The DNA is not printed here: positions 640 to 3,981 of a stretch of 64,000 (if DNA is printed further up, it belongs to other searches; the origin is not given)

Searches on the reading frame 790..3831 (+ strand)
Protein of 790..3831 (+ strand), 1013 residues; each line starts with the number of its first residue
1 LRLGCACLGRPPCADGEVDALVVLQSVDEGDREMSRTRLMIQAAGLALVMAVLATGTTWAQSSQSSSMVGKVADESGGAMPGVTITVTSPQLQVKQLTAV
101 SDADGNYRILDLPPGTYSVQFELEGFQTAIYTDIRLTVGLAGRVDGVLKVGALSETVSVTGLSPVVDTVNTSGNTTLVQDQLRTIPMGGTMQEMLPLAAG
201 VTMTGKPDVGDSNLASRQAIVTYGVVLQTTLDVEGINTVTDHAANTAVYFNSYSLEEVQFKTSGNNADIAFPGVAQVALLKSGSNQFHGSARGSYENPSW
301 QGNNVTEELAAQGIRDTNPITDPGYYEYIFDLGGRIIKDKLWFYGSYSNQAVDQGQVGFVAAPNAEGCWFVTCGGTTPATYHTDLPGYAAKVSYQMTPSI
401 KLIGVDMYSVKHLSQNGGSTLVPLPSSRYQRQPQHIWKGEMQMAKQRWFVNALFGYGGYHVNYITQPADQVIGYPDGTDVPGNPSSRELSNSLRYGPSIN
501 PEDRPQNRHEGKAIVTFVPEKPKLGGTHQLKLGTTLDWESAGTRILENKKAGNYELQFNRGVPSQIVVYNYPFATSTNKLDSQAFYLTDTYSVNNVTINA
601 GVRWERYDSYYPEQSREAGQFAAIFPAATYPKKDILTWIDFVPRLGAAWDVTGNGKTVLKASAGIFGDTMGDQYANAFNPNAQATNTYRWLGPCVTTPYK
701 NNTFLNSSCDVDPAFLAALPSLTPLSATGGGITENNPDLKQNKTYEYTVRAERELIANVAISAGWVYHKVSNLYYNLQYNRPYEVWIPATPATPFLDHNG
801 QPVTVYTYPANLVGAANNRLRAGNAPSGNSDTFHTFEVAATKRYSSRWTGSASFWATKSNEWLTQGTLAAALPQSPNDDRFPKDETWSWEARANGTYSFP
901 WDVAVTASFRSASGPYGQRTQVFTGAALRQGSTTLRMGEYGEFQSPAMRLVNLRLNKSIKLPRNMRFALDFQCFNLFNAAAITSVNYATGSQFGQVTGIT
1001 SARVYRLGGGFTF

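Call 52: search_protein_families(library=pfam, proteins=[window:790-3831:+], max_evalue=0.000001)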
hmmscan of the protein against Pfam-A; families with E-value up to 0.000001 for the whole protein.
window:790-3831:+ (1013 aa): 3 families
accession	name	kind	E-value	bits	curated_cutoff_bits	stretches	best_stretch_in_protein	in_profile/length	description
PF25183.1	OMP_b-brl_4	-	4.7e-39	134.9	30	2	386-900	155-678/838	Outer membrane beta barrel domain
PF13620.12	CarboxypepD_reg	-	1.5e-15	57.7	32.3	1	69-146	3-79/82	Carboxypeptidase regulatory-like domain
PF13715.12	CarbopepD_reg_2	-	9.1e-08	32.5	32.2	1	70-129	3-58/88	CarboxypepD_reg-like domain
